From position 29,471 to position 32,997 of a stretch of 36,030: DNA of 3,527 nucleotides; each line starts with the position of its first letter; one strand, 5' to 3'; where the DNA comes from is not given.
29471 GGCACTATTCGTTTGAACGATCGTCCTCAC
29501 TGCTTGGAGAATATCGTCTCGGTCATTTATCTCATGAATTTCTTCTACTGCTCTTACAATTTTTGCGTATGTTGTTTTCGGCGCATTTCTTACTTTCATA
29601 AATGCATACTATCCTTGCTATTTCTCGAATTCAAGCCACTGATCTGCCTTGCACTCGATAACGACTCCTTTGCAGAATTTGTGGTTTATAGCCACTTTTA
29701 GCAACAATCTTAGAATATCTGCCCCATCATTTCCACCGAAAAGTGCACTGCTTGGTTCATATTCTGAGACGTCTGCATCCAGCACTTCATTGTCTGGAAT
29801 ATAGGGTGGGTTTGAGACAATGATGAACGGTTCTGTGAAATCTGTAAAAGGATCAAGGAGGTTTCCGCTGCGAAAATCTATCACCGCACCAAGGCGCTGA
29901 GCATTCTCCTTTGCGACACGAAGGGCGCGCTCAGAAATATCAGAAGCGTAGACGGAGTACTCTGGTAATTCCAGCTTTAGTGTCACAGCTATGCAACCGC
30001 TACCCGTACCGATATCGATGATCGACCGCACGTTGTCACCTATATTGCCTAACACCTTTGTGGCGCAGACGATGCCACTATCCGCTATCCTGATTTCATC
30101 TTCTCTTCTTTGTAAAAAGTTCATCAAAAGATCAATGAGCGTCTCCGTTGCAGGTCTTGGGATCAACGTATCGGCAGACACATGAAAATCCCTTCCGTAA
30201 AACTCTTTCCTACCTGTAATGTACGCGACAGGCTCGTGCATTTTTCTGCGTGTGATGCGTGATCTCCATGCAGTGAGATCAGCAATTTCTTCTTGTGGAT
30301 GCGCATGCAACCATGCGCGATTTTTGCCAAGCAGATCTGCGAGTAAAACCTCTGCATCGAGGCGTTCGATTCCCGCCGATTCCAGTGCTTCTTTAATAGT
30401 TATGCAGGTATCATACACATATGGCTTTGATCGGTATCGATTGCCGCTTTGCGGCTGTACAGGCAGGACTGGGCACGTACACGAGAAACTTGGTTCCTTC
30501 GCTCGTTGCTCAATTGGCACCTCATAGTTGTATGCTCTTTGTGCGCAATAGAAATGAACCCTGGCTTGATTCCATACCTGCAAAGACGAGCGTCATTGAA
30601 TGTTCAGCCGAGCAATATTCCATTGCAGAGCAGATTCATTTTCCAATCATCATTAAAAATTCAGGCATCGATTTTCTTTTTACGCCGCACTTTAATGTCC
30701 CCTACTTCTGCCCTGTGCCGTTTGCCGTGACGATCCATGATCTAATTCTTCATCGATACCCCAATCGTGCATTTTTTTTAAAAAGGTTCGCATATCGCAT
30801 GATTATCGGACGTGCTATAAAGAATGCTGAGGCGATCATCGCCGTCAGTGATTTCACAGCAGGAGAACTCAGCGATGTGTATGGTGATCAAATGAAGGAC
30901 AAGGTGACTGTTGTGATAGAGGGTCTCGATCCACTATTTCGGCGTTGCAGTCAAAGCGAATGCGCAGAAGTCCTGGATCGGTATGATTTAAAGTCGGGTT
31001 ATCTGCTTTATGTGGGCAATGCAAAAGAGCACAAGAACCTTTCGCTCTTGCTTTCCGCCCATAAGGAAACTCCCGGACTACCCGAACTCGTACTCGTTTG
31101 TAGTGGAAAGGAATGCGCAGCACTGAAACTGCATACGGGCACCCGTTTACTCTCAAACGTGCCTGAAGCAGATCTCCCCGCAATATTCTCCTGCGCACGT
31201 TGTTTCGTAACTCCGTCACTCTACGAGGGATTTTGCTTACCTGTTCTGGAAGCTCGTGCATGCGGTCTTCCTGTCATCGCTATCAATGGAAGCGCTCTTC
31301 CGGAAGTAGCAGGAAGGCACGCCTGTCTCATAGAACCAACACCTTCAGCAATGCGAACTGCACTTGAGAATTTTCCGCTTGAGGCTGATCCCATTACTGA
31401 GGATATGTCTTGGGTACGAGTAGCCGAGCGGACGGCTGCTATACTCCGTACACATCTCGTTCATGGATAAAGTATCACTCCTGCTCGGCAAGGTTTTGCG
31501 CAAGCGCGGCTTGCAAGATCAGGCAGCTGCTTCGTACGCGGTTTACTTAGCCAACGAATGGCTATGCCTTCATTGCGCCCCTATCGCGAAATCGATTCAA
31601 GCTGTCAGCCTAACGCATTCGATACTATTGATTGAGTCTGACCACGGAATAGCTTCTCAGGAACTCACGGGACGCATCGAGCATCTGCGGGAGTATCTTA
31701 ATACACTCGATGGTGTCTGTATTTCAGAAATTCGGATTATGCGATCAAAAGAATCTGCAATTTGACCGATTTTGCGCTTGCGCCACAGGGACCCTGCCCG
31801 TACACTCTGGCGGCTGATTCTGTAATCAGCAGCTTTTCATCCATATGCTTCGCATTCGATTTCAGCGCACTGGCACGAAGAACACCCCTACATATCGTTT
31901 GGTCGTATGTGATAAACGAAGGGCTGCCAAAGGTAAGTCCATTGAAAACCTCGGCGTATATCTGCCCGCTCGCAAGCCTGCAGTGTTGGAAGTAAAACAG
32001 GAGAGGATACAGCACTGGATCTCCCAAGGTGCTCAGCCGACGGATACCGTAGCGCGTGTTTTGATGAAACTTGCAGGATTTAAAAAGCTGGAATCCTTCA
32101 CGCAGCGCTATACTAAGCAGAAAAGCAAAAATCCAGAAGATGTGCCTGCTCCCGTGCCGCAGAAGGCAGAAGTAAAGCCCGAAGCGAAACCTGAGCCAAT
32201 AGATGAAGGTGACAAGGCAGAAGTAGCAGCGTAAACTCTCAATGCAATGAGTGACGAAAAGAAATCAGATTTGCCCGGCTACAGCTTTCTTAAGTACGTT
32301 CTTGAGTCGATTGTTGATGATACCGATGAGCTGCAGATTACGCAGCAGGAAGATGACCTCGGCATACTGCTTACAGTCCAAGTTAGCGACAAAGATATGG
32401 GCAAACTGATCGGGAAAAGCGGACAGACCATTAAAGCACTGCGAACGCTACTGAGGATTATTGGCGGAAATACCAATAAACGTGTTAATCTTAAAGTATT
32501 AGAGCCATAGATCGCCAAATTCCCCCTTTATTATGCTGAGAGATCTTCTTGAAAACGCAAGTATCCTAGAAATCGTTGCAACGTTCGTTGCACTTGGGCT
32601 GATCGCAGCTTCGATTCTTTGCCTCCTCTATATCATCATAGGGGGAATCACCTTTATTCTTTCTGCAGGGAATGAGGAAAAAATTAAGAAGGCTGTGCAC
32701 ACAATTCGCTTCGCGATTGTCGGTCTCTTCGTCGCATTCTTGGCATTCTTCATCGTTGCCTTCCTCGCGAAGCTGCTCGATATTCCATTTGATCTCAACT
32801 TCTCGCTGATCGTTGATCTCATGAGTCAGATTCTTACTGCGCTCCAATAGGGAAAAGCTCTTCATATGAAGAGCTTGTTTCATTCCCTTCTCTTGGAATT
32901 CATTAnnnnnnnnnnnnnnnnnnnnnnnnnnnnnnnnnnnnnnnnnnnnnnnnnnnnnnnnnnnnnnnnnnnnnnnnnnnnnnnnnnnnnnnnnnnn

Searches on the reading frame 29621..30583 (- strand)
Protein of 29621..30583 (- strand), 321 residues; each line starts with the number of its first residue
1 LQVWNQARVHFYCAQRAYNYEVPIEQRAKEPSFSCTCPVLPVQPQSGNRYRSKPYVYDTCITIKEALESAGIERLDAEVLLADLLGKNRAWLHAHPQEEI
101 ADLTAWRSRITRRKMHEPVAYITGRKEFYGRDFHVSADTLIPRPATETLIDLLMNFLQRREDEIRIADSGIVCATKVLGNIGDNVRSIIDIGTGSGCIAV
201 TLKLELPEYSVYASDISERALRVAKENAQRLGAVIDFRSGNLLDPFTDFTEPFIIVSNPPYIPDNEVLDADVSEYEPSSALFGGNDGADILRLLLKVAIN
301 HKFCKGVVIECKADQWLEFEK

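Call 24: search_protein_families(library=pfam, proteins=[window:29621-30583:-], max_evalue=0.001)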
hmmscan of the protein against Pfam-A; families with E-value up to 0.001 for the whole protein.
window:29621-30583:- (321 aa): 8 families
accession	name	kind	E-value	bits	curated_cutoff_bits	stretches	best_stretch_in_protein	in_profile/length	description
PF17827.6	PrmC_N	-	3.8e-15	56.6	23.4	1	64-124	7-71/71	PrmC N-terminal domain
PF05175.20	MTS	-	5.6e-12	46.1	23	1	184-265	31-112/170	Methyltransferase small domain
PF13649.12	Methyltransf_25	-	1.2e-07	32.7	27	1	188-244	1-57/97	Methyltransferase domain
PF13847.12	Methyltransf_31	-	2.3e-07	31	27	1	187-246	6-66/145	Methyltransferase domain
PF06325.19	PrmA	-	1.1e-06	28.8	22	1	178-230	155-206/296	Ribosomal protein L11 methyltransferase (PrmA)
PF08241.18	Methyltransf_11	-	1.4e-05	26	21.2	1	190-248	2-58/95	Methyltransferase domain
PF01170.24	UPF0020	-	0.00012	22.3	22.3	1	207-261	75-131/197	RMKL-like, methyltransferase domain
PF08242.18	Methyltransf_12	-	0.00025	22.2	30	1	189-233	1-45/98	Methyltransferase domain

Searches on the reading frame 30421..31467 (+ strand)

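Call 24: search_protein_families(library=pfam, proteins=[window:30421-31467:+], max_evalue=0.001)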
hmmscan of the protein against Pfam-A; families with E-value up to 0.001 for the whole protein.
window:30421-31467:+ (349 aa): 4 families
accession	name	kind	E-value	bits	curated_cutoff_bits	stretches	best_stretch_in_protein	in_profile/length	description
PF00534.26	Glycos_transf_1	-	6e-21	75.2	26.4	1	191-307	14-143/172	Glycosyl transferases group 1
PF13692.12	Glyco_trans_1_4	-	1.6e-18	67.8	27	1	194-316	3-137/142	Glycosyl transferases group 1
PF13439.12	Glyco_transf_4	-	3.2e-10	40.7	28.5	1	16-170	3-167/170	Glycosyltransferase Family 4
PF13579.12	Glyco_trans_4_4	-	3.7e-05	24.6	29.7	1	99-165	95-155/158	Glycosyl transferase 4-like domain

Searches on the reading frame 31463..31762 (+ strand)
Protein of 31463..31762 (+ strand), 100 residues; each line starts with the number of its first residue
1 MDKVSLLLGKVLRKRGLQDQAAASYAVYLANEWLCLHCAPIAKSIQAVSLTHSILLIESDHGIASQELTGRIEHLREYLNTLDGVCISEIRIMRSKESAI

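Call 31: search_protein_families(library=pfam, proteins=[window:31463-31762:+], max_evalue=1)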
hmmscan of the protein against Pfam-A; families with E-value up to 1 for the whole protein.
window:31463-31762:+ (100 aa): 2 families
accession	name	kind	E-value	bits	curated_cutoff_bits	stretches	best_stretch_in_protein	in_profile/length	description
PF05258.17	DciA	-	2.8e-05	24.7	24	1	4-92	2-89/89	Dna[CI] antecedent, DciA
PF19277.4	GPAT_C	-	0.026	14.2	25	1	44-81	87-124/344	Glycerol-3-phosphate acyltransferase C-terminal region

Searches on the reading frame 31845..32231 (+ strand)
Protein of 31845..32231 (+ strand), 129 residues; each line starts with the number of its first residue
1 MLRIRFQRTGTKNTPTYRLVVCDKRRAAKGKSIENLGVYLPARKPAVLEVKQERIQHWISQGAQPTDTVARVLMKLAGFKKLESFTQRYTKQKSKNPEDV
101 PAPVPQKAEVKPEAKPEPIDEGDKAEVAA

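Call 31: search_protein_families(library=pfam, proteins=[window:31845-32231:+], max_evalue=1)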
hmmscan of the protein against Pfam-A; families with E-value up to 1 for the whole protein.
window:31845-32231:+ (129 aa): 1 family
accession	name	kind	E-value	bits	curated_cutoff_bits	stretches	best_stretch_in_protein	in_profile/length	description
PF00886.24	Ribosomal_S16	-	2e-20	72.9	27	1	8-66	1-62/62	Ribosomal protein S16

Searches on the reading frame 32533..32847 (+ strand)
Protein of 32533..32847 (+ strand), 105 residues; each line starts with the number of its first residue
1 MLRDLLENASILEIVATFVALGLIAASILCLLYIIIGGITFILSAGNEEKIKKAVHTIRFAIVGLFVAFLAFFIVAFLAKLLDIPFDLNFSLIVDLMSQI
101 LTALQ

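Call 31: search_protein_families(library=pfam, proteins=[window:32533-32847:+], max_evalue=1)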
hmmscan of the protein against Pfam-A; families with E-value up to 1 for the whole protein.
window:32533-32847:+ (105 aa): 5 families
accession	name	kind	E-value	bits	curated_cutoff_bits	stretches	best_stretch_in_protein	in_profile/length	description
PF18895.5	T4SS_pilin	-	1.1e-06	29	26.6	1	18-78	13-71/71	Type IV secretion system pilin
PF23494.1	bPH_10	-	0.048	13.5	27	1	50-99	7-56/151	YqeB-like bacterial PH domain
PF19545.4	DUF6069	-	0.08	13.5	27.2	1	20-81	11-71/129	Family of unknown function (DUF6069)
PF14163.11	SieB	-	0.11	12.5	26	1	33-83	4-56/147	Super-infection exclusion protein B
PF11166.13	DUF2951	-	0.44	11.3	26.7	1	47-84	61-98/98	Protein of unknown function (DUF2951)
